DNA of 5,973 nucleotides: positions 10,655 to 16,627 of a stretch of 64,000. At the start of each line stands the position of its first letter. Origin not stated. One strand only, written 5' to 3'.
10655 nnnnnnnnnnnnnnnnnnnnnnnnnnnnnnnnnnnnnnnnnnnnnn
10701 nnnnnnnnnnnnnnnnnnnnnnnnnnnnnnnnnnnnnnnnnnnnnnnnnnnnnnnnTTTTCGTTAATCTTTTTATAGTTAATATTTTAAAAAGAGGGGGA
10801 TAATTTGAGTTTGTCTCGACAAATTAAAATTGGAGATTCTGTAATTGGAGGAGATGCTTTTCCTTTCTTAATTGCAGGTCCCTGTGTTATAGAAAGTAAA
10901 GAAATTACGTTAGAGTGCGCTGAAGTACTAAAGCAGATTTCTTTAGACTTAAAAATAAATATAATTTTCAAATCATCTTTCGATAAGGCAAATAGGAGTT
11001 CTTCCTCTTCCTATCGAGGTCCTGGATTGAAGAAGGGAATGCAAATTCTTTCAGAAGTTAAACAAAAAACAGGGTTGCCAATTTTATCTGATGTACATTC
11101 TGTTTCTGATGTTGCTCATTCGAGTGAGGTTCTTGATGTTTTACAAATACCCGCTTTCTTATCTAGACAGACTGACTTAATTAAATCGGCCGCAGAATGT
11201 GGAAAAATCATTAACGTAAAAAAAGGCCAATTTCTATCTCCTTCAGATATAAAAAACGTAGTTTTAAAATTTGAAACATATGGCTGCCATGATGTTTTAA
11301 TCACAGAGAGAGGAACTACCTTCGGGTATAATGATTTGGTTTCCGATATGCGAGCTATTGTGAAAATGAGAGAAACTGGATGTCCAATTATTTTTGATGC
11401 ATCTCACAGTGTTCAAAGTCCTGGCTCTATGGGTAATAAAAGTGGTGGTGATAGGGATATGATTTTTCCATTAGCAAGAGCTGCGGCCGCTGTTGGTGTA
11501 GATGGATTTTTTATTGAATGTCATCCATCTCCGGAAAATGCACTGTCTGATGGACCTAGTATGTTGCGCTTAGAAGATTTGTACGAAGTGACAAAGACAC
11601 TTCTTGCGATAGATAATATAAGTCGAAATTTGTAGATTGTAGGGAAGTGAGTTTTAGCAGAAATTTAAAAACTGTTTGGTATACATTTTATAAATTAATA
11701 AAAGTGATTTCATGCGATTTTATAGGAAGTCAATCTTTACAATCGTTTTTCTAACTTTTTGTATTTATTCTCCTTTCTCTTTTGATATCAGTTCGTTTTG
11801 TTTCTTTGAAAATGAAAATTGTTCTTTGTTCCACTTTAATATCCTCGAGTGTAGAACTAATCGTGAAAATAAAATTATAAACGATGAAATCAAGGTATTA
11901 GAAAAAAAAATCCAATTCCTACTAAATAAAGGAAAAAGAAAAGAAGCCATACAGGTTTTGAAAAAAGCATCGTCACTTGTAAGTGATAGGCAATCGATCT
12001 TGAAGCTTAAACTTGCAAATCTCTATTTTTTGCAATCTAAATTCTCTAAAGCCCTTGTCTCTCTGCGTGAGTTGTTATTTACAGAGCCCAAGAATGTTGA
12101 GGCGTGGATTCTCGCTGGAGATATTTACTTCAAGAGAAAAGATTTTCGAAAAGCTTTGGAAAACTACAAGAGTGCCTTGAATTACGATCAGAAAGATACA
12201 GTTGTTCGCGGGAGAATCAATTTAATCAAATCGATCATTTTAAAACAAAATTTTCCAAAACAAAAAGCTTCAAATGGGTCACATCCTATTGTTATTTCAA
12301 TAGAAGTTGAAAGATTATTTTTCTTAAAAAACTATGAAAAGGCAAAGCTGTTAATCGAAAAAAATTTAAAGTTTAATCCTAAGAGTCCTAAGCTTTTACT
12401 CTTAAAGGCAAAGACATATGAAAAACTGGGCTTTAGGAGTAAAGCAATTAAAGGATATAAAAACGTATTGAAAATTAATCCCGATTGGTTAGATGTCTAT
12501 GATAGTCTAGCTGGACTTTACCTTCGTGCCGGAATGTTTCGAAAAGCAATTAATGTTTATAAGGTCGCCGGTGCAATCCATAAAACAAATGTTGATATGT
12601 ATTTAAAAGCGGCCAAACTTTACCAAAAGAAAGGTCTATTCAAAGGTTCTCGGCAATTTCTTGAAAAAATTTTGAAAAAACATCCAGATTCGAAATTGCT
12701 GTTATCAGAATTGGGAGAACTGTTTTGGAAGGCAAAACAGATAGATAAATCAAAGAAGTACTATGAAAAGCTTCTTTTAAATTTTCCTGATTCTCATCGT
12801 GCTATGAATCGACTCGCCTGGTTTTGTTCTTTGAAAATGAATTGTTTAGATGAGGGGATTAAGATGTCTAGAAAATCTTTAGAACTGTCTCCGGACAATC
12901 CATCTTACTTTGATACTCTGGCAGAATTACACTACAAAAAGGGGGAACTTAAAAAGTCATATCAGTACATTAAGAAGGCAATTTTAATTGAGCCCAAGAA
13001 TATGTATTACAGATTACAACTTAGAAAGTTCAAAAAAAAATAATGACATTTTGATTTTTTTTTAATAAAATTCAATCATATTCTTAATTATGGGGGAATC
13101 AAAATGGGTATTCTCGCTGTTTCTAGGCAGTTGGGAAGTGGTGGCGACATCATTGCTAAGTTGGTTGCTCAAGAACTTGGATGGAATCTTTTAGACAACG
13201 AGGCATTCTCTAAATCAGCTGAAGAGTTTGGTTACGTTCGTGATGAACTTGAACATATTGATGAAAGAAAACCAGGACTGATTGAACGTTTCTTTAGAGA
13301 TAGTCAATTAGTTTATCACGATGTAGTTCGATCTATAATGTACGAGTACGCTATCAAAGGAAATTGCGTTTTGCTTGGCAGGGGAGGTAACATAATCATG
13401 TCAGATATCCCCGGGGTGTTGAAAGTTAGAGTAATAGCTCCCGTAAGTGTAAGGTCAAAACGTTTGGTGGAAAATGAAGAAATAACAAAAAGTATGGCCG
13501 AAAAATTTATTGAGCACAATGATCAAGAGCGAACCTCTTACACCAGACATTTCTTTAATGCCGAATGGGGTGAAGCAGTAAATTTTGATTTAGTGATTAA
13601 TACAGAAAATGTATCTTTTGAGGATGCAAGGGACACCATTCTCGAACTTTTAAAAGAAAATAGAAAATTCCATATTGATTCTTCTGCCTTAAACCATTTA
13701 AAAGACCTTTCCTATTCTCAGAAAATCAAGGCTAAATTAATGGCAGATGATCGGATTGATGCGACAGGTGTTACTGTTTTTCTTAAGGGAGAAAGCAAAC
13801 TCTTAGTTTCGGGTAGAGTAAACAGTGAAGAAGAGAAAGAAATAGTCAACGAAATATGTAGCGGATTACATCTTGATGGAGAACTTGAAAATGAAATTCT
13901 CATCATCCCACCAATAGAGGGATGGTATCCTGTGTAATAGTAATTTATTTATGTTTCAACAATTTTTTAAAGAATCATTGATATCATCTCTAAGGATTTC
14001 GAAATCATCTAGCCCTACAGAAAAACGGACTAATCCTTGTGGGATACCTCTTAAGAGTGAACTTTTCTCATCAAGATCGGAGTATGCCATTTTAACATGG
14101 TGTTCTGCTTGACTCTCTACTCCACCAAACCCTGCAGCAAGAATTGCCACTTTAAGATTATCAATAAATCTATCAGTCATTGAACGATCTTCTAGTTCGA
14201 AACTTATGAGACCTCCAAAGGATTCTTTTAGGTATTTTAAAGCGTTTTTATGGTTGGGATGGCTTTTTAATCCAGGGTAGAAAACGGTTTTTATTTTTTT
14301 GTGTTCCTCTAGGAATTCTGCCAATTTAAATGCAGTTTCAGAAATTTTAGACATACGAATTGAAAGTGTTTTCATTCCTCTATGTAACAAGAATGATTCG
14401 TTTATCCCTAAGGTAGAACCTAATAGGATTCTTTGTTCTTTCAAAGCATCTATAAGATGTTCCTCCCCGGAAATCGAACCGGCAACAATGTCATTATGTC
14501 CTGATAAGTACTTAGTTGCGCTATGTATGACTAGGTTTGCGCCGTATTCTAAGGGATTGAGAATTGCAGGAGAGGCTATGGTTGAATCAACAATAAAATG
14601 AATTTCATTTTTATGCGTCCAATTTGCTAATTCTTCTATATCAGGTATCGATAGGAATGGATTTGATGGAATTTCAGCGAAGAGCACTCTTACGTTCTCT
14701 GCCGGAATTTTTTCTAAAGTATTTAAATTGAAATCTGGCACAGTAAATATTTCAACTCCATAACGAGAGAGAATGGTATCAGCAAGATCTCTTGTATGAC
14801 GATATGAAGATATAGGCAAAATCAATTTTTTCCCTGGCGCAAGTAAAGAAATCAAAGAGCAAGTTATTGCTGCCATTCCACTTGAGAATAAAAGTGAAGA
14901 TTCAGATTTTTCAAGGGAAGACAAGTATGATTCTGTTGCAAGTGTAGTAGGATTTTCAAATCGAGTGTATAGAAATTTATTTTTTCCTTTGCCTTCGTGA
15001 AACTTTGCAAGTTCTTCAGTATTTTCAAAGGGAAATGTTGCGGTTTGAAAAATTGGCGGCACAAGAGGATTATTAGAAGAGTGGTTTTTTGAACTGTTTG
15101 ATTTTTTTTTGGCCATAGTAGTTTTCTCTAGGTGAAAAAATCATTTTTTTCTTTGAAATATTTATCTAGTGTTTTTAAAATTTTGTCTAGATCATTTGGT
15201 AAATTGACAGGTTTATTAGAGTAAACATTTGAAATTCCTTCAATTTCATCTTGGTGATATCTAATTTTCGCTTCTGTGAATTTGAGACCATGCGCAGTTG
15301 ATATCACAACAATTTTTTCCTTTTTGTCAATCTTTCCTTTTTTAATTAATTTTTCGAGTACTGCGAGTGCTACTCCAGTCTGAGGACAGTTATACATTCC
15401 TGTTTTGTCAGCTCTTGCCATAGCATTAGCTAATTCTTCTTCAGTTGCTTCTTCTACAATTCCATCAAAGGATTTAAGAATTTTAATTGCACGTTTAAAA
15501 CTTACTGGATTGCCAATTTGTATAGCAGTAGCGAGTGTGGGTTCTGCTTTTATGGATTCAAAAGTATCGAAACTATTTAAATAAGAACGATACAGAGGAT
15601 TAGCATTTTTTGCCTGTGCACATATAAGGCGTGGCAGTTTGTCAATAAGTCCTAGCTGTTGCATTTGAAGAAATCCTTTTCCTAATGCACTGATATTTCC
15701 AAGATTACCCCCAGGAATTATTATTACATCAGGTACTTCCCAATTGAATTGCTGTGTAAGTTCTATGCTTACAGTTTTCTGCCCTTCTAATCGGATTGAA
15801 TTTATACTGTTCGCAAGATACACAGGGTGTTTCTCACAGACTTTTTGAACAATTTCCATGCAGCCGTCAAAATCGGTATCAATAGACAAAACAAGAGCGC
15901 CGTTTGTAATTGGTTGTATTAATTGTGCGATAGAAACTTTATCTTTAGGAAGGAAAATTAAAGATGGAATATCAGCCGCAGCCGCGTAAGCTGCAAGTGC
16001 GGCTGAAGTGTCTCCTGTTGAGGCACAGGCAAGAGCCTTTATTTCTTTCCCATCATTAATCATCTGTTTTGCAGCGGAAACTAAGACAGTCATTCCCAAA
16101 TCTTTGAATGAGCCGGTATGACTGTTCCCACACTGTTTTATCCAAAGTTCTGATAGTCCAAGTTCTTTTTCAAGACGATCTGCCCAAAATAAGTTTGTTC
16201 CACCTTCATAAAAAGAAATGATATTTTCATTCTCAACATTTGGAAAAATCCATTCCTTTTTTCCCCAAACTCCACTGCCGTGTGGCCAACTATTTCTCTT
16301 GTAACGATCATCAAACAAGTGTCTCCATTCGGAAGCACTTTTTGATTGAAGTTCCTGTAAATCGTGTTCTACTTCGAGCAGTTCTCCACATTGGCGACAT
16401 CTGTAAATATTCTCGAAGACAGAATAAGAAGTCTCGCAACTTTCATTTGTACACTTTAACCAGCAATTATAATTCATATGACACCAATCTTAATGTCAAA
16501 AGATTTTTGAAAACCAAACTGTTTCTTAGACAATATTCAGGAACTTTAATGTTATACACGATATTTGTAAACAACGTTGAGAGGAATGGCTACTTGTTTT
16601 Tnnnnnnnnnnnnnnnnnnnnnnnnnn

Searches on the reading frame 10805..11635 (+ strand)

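Call 52: search_protein_families(library=pfam, proteins=[window:10805-11635:+], max_evalue=0.00001)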
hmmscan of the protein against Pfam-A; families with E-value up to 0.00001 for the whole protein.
window:10805-11635:+ (276 aa): 1 family
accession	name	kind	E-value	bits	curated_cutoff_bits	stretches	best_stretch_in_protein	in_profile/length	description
PF00793.26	DAHP_synth_1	-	4.1e-68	229.6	25.5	1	11-266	9-261/270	DAHP synthetase I family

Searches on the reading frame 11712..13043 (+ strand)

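Call 52: search_protein_families(library=pfam, proteins=[window:11712-13043:+], max_evalue=0.00001)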
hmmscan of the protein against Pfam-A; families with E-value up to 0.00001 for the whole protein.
window:11712-13043:+ (443 aa): 20 families
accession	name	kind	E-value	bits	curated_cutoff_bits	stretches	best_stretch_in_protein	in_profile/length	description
PF07719.23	TPR_2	-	7e-28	94.8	27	0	130-161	2-33/34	Tetratricopeptide repeat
PF14559.12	TPR_19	-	5.3e-27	94.4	25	1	271-327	2-58/68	Tetratricopeptide repeat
PF13428.12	TPR_14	-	3.5e-26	89.4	23.5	0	98-137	4-43/44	Tetratricopeptide repeat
PF13414.12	TPR_11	-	2.9e-21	75.3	26.8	0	136-162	1-27/42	TPR repeat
PF13181.12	TPR_8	-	6.6e-20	70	25.7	0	130-161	2-33/34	Tetratricopeptide repeat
PF00515.34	TPR_1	-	3.6e-19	68.1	27.8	0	130-161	2-33/34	Tetratricopeptide repeat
PF13424.12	TPR_12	-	1.4e-15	57.7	30.1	0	229-286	6-71/77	Tetratricopeptide repeat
PF13431.12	TPR_17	-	6.2e-15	54.6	24.4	0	387-415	3-31/34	Tetratricopeptide repeat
PF12895.13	ANAPC3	-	3.6e-14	53.2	27.2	0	76-153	5-80/82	Anaphase-promoting complex, cyclosome, subunit 3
PF23914.1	TPR_CcmH_CycH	-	7.8e-14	52.2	42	0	73-158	63-150/158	Cytochrome c-type biogenesis protein H TPR domain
PF13432.12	TPR_16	-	3.5e-13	50.1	32.7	0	99-156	1-58/65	Tetratricopeptide repeat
PF13174.12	TPR_6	-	2.8e-12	46.9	26.3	0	297-327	3-33/33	Tetratricopeptide repeat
PF25064.1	ARM_TT21_5th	-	7e-11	42.9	27.8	0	301-354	8-61/117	TT21 fifth ARM repeats domain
PF13176.12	TPR_7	-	8.8e-10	38.3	27.9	0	264-285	3-24/36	Tetratricopeptide repeat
PF25058.1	ARM_TT21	-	1.9e-08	34.8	27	0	50-149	47-149/155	Tetratricopeptide repeat protein 21 ARM repeat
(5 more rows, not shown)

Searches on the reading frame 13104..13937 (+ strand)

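Call 53: search_protein_families(library=pfam, proteins=[window:13104-13937:+], max_evalue=0.00001)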
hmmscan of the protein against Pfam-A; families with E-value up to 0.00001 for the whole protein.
window:13104-13937:+ (277 aa): 1 family
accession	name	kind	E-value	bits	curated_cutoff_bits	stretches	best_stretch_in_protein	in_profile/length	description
PF13189.12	Cytidylate_kin2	-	9.2e-39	133.9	28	1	3-168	1-175/176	Cytidylate kinase-like family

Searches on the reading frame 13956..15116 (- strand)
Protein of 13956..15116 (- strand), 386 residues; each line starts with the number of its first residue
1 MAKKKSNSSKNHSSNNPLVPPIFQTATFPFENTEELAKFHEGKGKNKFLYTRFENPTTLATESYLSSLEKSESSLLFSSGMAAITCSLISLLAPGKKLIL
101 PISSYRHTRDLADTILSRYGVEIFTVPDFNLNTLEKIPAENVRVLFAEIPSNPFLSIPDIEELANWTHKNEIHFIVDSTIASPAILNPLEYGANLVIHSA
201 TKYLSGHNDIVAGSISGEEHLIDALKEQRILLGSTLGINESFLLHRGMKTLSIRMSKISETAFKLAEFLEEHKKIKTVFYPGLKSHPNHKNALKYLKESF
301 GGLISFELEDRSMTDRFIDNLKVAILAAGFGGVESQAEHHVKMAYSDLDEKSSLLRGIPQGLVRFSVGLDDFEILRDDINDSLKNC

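Call 53: search_protein_families(library=pfam, proteins=[window:13956-15116:-], max_evalue=0.00001)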
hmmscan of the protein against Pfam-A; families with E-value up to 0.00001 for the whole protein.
window:13956-15116:- (386 aa): 1 family
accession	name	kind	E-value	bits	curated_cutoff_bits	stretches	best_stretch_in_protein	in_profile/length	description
PF01053.26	Cys_Met_Meta_PP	-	5.9e-107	358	27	1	10-384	10-381/381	Cys/Met metabolism PLP-dependent enzyme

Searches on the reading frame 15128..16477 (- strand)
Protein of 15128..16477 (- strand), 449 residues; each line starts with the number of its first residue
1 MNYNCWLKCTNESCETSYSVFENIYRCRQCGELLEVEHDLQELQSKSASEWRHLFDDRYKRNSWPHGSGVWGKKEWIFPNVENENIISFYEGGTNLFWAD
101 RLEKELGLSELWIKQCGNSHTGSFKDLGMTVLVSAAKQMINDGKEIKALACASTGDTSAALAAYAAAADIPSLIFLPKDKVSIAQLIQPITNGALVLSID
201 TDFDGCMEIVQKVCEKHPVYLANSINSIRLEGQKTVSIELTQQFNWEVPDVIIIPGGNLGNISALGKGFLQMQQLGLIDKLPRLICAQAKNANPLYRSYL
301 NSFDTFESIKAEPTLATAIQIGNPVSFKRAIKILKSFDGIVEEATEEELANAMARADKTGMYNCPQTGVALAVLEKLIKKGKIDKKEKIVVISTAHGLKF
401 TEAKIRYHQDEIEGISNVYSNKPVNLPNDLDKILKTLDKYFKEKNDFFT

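Call 53: search_protein_families(library=pfam, proteins=[window:15128-16477:-], max_evalue=0.00001)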
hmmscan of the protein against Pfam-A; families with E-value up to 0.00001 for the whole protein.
window:15128-16477:- (449 aa): 1 family
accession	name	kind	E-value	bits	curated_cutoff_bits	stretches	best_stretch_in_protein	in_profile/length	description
PF00291.31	PALP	-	1.7e-56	192.2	35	1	87-394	1-294/295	Pyridoxal-phosphate dependent enzyme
